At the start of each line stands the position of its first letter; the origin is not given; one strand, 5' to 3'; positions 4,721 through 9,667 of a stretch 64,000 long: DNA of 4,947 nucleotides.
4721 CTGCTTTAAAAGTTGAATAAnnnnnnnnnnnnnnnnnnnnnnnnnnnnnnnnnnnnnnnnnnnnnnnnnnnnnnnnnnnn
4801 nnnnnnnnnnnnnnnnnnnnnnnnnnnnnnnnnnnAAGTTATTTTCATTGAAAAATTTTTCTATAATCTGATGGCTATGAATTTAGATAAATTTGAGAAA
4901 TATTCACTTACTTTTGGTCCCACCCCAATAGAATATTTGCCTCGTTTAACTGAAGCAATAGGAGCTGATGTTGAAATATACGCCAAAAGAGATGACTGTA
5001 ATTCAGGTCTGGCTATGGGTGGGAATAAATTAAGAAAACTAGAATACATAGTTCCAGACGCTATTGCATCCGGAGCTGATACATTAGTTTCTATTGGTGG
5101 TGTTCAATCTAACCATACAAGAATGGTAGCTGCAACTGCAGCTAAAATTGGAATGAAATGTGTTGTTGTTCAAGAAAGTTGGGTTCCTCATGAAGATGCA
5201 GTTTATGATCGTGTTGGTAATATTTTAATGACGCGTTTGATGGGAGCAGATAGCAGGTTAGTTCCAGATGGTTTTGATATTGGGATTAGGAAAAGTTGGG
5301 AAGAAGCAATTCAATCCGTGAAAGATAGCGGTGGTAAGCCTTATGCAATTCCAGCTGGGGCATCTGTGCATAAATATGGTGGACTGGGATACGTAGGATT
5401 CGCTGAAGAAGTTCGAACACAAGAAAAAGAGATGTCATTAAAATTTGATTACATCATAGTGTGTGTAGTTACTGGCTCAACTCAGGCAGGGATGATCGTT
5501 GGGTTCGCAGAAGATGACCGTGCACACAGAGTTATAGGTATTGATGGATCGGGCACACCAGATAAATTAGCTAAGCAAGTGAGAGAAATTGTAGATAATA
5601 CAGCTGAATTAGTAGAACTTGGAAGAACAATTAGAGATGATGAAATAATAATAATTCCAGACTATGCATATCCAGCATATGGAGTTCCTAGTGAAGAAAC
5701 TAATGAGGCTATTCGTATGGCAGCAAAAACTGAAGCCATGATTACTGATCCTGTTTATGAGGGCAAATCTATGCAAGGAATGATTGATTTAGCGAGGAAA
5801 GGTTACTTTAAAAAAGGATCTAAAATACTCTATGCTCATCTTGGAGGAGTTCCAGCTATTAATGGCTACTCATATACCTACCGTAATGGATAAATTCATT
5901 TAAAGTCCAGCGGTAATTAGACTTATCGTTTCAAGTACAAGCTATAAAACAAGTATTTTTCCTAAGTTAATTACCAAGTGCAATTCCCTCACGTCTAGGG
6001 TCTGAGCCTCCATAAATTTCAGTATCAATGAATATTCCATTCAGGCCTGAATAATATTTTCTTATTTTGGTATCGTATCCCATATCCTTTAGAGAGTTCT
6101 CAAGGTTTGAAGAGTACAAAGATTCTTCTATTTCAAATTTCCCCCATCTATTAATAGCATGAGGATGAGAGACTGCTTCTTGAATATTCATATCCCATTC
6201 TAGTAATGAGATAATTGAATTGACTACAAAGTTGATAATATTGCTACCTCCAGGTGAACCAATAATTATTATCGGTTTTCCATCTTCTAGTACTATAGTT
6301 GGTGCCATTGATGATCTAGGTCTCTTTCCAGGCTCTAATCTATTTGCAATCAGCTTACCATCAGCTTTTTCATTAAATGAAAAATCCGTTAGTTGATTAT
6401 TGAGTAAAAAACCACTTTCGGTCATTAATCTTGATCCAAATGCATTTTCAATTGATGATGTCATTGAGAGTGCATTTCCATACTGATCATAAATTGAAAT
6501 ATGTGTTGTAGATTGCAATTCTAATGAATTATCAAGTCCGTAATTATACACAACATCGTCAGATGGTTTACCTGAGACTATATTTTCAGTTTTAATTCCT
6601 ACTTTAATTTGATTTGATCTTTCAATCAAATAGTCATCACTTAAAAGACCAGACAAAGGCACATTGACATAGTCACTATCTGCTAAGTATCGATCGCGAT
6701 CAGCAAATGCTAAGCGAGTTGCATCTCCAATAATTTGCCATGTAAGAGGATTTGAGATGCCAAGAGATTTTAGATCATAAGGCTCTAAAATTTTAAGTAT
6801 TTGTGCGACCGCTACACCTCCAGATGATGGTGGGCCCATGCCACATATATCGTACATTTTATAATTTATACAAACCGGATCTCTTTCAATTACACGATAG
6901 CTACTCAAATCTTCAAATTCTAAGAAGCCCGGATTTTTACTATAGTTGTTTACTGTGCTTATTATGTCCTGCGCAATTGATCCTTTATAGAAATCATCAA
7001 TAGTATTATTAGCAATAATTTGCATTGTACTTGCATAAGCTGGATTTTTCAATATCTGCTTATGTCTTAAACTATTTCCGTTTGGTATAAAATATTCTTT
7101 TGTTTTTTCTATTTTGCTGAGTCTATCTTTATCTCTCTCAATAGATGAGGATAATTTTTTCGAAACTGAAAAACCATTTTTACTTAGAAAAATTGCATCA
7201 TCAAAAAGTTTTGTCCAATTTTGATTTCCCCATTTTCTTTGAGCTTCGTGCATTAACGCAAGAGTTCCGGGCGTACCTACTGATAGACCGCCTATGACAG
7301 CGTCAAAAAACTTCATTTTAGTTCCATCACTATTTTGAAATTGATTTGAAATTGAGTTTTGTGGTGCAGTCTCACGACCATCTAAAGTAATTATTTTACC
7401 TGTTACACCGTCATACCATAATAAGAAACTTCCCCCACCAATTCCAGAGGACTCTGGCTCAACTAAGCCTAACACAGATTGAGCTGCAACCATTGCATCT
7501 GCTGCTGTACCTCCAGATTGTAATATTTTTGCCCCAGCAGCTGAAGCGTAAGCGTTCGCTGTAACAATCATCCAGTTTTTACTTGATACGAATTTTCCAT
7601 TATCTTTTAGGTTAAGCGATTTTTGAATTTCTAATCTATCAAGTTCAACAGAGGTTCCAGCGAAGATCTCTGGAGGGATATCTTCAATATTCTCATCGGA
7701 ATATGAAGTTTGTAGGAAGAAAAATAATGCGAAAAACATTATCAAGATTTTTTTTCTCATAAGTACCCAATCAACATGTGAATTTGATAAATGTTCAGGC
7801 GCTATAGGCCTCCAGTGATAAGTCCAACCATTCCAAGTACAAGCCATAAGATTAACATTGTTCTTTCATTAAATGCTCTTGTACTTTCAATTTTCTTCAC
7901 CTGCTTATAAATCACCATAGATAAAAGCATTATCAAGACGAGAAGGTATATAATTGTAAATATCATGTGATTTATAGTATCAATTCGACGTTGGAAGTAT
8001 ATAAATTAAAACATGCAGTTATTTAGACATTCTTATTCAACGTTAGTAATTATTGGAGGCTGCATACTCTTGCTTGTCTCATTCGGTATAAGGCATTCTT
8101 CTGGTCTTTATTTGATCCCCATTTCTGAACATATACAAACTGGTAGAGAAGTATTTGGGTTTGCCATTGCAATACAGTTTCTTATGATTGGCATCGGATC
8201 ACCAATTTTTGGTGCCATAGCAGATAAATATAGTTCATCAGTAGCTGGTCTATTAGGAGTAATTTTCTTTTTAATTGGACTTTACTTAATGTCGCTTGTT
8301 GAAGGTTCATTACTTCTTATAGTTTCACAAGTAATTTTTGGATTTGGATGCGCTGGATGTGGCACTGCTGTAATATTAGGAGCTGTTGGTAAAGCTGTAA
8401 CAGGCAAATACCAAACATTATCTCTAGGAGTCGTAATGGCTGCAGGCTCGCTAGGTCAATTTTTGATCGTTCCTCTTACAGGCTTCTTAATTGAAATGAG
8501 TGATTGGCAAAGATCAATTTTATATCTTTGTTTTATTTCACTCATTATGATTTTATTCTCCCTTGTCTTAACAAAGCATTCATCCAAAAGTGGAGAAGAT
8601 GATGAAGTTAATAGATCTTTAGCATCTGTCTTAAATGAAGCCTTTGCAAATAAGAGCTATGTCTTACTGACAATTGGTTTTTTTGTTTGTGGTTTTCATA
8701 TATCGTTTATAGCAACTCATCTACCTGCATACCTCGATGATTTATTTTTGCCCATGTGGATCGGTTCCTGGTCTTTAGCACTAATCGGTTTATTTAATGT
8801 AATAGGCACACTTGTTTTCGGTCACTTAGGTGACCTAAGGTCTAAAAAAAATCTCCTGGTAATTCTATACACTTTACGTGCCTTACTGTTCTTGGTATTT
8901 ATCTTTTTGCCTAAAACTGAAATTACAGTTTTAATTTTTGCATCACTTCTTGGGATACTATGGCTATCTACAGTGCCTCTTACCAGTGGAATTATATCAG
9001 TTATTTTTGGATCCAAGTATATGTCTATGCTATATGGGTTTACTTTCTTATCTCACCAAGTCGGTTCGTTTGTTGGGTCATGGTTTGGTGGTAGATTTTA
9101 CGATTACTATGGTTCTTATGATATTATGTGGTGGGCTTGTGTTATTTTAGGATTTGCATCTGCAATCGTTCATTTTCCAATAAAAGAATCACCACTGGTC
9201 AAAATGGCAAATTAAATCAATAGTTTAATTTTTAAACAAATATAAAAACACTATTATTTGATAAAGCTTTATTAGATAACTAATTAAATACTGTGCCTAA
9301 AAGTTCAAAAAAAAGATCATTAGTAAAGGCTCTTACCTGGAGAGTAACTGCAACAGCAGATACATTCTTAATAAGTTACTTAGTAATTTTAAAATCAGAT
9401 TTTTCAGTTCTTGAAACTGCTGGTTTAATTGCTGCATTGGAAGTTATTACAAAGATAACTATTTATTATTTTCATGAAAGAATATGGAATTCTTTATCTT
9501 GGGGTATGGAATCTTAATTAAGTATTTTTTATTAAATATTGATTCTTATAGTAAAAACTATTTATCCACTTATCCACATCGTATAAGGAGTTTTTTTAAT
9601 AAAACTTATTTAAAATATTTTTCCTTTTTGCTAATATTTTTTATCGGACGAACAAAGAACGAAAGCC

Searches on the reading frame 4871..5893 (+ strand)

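Call 35: search_protein_families(library=pfam, proteins=[window:4871-5893:+], max_evalue=0.01)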
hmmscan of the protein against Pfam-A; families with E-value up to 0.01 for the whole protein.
window:4871-5893:+ (340 aa): 1 family
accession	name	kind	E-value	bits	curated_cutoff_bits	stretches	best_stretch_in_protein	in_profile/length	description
PF00291.31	PALP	-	7.8e-48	163.7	35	1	12-323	2-293/295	Pyridoxal-phosphate dependent enzyme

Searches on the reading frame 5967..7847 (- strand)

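Call 10: search_protein_families(library=pfam, proteins=[window:5967-7847:-])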
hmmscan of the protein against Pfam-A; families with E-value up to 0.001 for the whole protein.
window:5967-7847:- (626 aa): 1 family
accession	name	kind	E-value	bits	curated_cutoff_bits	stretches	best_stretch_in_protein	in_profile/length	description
PF01019.26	G_glu_transpept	-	2e-145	486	27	1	107-621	2-512/512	Gamma-glutamyltranspeptidase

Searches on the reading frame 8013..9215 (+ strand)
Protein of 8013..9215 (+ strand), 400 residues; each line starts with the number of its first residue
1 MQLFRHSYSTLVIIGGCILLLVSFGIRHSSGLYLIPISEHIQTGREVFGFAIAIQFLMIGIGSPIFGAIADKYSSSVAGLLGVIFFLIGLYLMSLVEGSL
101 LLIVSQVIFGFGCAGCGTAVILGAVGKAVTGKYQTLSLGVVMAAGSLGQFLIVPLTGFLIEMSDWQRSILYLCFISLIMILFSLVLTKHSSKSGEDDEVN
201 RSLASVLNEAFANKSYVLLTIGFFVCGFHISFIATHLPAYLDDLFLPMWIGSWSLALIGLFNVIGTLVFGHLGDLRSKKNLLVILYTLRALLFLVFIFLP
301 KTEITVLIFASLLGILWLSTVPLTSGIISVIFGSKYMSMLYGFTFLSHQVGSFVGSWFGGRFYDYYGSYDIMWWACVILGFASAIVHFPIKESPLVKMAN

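Call 10: search_protein_families(library=pfam, proteins=[window:8013-9215:+])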
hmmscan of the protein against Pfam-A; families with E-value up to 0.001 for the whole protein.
window:8013-9215:+ (400 aa): 2 families
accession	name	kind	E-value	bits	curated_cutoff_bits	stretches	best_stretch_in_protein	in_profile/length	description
PF07690.21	MFS_1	-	1.2e-39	136.7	33.4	2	19-355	5-346/347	Major Facilitator Superfamily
PF12832.13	MFS_1_like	-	9.9e-11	41.7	25.2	1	49-368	37-367/373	MFS_1 like family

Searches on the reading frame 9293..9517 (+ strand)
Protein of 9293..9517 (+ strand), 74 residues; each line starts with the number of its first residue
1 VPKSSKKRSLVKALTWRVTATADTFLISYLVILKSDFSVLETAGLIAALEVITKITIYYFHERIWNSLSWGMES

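Call 10: search_protein_families(library=pfam, proteins=[window:9293-9517:+])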
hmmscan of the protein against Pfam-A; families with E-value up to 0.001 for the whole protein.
window:9293-9517:+ (74 aa): 1 family
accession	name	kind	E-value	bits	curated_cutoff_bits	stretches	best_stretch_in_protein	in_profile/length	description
PF09834.14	DUF2061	-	7.3e-18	65.2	23.1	1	10-66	1-52/52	Predicted membrane protein (DUF2061)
